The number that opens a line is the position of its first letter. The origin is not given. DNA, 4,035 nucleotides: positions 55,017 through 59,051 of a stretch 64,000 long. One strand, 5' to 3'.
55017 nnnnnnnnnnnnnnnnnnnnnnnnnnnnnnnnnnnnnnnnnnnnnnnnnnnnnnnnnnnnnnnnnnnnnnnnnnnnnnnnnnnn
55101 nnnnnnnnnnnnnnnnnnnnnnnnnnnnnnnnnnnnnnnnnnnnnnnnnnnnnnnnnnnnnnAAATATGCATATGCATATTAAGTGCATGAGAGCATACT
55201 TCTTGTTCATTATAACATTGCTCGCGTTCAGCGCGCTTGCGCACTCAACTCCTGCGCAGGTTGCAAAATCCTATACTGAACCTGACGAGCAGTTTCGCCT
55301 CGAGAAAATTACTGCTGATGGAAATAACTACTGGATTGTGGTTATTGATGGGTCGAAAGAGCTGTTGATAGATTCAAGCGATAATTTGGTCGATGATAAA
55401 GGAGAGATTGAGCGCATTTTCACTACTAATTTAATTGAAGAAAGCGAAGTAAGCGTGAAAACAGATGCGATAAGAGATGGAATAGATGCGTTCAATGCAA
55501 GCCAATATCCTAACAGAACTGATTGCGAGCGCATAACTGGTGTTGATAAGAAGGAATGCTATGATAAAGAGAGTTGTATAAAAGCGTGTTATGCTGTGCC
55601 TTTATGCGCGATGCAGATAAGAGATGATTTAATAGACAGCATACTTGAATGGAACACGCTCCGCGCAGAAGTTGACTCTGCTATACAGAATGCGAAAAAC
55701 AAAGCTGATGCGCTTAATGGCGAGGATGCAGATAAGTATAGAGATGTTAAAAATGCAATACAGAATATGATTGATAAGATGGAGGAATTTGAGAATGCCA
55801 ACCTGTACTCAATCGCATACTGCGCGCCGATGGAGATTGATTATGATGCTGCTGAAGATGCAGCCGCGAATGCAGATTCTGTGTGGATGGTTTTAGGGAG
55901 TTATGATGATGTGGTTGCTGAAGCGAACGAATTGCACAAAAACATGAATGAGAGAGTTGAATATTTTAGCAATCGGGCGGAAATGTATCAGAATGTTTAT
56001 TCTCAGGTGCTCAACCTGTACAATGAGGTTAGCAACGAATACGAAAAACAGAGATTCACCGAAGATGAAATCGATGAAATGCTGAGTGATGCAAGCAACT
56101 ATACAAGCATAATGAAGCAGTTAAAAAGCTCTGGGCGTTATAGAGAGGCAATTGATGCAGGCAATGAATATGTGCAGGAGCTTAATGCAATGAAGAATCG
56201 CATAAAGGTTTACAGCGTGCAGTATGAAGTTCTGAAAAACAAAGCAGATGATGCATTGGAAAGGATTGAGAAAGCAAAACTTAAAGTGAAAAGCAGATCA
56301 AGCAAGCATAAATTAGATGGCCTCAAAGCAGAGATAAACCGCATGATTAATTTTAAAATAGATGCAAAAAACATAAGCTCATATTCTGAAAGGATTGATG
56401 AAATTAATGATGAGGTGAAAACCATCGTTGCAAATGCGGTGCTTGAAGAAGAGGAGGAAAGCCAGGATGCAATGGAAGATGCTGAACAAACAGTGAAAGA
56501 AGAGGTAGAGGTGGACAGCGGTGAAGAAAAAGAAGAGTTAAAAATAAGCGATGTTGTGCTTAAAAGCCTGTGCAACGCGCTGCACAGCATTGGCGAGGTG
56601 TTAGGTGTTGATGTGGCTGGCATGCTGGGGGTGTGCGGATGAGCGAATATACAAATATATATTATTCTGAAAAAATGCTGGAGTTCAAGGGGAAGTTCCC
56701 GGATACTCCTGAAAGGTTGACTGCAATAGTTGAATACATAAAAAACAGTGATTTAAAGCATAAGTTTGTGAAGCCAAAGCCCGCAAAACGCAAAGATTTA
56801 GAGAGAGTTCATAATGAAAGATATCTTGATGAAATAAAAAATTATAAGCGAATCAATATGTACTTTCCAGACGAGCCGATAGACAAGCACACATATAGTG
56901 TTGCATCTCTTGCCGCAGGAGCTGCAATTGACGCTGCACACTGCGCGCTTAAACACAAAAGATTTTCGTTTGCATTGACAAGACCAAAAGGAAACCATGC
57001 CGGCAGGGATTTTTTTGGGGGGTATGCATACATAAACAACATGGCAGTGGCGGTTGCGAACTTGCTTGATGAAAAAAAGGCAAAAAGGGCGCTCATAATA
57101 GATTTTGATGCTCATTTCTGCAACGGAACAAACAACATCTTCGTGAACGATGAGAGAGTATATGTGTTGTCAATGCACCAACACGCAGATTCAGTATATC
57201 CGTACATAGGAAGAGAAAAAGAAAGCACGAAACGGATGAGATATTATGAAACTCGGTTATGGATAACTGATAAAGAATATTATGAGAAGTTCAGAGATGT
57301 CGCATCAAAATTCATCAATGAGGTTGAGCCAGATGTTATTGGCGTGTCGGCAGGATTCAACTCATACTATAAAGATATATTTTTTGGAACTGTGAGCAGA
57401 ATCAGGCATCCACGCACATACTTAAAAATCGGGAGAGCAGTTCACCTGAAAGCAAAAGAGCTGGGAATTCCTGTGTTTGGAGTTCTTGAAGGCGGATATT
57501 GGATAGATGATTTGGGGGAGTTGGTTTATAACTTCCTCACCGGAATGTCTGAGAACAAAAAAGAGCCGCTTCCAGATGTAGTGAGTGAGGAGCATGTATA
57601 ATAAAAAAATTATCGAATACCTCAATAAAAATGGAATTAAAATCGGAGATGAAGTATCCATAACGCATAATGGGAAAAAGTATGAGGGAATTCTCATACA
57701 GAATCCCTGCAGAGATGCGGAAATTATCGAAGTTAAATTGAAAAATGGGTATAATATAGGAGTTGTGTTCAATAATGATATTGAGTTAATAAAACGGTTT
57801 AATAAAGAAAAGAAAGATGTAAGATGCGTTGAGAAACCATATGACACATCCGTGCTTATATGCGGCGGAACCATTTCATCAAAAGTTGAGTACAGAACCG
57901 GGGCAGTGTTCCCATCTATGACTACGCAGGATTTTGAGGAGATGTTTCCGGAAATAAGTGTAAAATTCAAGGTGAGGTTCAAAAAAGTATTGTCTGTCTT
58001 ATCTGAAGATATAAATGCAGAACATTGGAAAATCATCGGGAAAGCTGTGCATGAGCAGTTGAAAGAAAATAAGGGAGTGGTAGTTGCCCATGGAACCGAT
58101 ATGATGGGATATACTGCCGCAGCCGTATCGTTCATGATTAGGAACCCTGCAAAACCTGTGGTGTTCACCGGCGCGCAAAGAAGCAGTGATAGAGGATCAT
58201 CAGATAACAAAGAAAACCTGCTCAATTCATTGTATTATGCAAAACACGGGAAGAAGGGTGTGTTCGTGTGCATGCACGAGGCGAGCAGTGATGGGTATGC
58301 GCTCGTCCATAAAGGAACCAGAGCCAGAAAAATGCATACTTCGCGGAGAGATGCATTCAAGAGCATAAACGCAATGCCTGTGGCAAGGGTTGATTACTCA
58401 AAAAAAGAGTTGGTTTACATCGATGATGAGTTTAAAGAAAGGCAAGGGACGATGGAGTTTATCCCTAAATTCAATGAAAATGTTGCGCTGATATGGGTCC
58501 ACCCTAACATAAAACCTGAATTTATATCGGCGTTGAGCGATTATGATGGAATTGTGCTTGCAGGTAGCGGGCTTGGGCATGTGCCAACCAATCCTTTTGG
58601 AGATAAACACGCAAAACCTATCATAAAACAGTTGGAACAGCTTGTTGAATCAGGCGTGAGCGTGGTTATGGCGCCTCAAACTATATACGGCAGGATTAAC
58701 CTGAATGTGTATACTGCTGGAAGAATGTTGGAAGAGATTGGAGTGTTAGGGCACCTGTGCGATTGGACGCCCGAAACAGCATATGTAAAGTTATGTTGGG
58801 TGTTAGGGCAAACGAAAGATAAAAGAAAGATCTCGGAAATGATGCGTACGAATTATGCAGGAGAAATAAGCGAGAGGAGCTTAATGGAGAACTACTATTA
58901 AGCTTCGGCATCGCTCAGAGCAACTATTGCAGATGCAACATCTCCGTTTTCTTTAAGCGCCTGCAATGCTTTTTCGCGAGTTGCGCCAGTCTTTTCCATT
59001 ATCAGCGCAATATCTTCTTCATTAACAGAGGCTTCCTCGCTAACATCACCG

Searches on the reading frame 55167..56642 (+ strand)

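Call 64: search_protein_families(library=pfam, proteins=[window:55167-56642:+], max_evalue=0.0001)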
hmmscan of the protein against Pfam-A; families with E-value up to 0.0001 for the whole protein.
window:55167-56642:+ (491 aa): 0 families

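Call 85: search_protein_families(library=pfam, proteins=[window:55167-56642:+], max_evalue=1)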
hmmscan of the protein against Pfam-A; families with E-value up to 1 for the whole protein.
window:55167-56642:+ (491 aa): 2 families
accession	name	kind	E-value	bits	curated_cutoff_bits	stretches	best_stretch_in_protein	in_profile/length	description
PF00435.27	Spectrin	-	0.068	14.1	29.9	1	354-438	4-84/105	Spectrin repeat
PF11157.13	DUF2937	-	0.39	11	25.3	0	167-234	55-122/162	Protein of unknown function (DUF2937)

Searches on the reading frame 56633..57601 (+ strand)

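Call 64: search_protein_families(library=pfam, proteins=[window:56633-57601:+], max_evalue=0.0001)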
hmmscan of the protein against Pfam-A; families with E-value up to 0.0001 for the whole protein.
window:56633-57601:+ (322 aa): 1 family
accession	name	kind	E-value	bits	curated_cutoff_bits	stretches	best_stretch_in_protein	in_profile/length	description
PF00850.24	Hist_deacetyl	-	1.8e-54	185.5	27.9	1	23-303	2-296/298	Histone deacetylase domain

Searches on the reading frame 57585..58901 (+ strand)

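Call 85: search_protein_families(library=pfam, proteins=[window:57585-58901:+], max_evalue=1)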
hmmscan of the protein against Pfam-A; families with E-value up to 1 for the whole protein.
window:57585-58901:+ (438 aa): 6 families
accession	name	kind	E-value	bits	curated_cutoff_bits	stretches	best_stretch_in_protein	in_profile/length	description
PF00710.25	Asparaginase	-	1.9e-53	181.3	22.5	1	90-272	4-183/193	Asparaginase, N-terminal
PF17763.6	Asparaginase_C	-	6.3e-24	84.6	34.6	1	299-420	1-114/114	Glutaminase/Asparaginase C-terminal domain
PF18195.6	GatD_N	-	1.3e-12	47.3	25.7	1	18-66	1-51/54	GatD N-terminal domain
PF09269.16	DUF1967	-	0.065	13.7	27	1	3-27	40-64/70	Domain of unknown function (DUF1967)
PF01553.26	Acyltransferase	-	0.076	13.3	23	0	219-307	10-98/132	Acyltransferase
PF04014.23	MazE_antitoxin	-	0.19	12.1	24.7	1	11-30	15-34/48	Antidote-toxin recognition MazE, bacterial antitoxin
